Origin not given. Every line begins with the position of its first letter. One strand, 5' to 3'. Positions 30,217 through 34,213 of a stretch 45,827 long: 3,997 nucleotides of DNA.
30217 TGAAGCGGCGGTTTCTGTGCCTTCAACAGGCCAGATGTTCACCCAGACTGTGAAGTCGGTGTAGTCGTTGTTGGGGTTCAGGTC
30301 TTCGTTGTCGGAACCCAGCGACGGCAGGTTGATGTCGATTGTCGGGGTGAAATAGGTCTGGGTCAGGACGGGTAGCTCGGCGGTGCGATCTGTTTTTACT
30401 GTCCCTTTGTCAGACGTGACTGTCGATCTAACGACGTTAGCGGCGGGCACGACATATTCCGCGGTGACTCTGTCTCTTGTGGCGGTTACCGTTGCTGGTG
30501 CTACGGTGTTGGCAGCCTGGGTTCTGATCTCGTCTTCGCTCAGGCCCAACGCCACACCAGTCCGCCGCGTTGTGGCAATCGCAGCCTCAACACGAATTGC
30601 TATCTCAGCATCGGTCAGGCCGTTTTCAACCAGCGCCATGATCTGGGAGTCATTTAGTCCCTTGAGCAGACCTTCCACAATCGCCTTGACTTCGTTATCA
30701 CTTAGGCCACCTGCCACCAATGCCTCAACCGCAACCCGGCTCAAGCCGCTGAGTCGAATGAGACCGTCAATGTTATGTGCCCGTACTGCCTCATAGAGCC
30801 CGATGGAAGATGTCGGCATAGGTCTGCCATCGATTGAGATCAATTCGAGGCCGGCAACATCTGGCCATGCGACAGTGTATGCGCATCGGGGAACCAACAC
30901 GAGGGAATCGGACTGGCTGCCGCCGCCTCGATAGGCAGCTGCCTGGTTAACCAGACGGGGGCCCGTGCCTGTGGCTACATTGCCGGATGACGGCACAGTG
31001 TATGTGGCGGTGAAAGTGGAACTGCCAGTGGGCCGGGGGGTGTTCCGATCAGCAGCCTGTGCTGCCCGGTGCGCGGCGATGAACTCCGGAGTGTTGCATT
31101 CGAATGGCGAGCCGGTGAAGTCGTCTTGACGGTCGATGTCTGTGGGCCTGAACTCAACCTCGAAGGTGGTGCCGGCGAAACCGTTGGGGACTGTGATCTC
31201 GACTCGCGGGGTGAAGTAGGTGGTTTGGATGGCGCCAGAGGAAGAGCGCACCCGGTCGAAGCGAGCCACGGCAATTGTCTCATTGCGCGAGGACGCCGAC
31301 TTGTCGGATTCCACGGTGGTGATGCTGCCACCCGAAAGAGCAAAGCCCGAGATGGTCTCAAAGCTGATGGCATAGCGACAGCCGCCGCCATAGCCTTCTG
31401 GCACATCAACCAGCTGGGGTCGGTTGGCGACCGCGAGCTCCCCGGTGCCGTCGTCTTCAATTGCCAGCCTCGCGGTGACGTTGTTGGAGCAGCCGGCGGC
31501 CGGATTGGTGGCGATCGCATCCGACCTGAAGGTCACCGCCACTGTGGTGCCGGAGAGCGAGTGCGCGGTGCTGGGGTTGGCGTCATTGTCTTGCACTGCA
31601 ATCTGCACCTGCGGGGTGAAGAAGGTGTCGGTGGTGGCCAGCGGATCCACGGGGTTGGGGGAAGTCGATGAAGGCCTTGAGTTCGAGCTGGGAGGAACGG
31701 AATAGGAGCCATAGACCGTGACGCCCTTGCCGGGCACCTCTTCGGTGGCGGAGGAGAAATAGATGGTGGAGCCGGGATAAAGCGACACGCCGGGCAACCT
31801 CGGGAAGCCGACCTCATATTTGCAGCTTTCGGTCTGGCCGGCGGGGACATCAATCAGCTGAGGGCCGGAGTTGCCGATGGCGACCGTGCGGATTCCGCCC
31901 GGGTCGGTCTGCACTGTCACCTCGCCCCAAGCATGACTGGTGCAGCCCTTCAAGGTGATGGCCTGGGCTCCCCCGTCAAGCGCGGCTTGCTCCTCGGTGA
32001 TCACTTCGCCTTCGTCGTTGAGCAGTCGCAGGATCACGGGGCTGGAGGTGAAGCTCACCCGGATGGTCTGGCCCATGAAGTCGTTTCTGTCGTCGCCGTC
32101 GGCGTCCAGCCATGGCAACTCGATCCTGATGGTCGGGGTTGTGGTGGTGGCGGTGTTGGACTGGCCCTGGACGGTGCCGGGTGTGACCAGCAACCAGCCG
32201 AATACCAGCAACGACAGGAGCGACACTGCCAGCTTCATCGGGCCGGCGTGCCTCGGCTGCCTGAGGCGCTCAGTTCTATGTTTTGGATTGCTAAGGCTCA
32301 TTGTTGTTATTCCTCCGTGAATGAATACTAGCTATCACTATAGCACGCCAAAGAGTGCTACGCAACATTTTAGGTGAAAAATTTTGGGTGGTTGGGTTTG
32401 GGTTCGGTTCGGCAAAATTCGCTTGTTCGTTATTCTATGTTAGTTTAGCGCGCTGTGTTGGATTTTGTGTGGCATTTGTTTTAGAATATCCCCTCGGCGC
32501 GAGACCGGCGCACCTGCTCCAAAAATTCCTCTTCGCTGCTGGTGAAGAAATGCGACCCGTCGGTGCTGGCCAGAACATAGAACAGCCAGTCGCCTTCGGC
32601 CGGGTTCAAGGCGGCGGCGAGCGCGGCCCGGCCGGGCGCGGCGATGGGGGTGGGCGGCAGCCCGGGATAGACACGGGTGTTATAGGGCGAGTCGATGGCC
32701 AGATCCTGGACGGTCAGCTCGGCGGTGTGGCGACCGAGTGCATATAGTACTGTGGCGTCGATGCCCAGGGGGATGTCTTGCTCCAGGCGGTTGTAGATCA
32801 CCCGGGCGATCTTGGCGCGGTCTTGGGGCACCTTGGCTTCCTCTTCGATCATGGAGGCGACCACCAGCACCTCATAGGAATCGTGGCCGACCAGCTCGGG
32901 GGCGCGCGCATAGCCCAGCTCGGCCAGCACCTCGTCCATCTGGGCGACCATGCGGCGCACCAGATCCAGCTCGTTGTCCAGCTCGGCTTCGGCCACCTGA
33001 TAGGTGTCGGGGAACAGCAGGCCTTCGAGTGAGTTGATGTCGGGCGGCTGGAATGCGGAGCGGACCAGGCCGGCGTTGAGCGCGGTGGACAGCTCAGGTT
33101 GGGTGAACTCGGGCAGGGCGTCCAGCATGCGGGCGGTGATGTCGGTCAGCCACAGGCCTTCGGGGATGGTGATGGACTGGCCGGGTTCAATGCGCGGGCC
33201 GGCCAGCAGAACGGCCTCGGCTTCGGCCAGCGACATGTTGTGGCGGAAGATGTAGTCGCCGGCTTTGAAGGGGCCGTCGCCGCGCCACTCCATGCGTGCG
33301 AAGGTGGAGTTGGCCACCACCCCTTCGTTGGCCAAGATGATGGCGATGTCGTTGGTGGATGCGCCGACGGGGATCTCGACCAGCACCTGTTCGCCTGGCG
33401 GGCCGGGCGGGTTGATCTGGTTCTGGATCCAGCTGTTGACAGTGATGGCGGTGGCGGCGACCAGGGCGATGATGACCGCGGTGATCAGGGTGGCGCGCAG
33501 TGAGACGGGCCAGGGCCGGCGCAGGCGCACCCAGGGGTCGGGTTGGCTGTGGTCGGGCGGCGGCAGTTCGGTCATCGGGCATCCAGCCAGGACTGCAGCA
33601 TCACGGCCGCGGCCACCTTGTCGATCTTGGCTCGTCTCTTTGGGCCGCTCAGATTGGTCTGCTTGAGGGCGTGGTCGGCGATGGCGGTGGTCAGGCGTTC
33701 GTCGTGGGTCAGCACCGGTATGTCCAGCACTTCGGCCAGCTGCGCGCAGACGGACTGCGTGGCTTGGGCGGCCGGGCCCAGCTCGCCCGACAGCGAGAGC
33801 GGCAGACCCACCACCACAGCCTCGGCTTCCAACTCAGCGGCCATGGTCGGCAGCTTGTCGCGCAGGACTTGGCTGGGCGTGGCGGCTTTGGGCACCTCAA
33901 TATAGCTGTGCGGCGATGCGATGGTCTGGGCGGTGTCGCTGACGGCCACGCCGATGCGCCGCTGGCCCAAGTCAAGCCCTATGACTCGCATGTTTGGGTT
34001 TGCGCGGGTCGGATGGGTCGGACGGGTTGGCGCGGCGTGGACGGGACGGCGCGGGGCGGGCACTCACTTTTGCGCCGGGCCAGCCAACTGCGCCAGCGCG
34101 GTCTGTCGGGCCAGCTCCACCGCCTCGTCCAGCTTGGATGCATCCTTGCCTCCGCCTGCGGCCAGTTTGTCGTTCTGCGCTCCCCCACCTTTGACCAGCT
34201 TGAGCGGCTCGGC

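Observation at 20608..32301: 11.7-kb gene for a 3,897-aa secreted protein built from 17 or more copies of a module I cannot place in any known repeat family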

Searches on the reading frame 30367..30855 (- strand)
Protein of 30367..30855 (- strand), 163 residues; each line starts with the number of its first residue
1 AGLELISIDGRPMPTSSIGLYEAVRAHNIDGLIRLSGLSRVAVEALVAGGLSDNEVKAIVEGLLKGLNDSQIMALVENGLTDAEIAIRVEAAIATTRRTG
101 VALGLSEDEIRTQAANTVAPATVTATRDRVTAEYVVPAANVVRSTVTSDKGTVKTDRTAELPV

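Call 70: find_homologous_proteins(query=A3, max_evalue=0.01)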
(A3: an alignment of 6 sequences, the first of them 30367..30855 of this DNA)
Query A3 (6 sequences): 8000 candidates shared short words with the query, none scored E <= 0.01.

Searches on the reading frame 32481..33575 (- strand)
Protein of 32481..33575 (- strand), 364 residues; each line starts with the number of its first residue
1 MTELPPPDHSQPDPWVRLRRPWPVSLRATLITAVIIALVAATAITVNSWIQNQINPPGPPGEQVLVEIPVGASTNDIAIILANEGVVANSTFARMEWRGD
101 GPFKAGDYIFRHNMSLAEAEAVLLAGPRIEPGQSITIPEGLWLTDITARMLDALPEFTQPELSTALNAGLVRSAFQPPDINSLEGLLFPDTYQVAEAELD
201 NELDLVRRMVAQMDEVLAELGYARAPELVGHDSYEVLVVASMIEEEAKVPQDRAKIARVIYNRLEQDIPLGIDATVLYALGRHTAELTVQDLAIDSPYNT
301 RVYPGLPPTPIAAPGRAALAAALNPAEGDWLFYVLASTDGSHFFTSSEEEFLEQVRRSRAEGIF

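Call 8: search_protein_families(library=pfam, proteins=[window:32481-33575:-], max_evalue=0.001)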
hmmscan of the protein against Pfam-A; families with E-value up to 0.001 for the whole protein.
window:32481-33575:- (364 aa): 1 family
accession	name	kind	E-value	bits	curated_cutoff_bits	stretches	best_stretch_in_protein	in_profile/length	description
PF02618.21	YceG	-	1.8e-74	251.1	32.4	1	66-357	1-275/275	YceG-like family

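Call 20: find_encoding_contigs(protein=window:32481-33575:-, flank=10000, max_places=6)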
Protein window:32481-33575:- (364 aa): no gene with exactly this product is on record in the collection.

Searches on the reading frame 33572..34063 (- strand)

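Call 86: search_protein_families(library=pfam, proteins=[window:33572-34063:-], max_evalue=0.01)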
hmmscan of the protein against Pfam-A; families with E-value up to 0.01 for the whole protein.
window:33572-34063:- (163 aa): 1 family
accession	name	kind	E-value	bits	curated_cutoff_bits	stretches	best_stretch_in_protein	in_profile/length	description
PF03652.20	RuvX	-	4.1e-36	124.7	29.2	1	25-161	1-133/134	Holliday junction resolvase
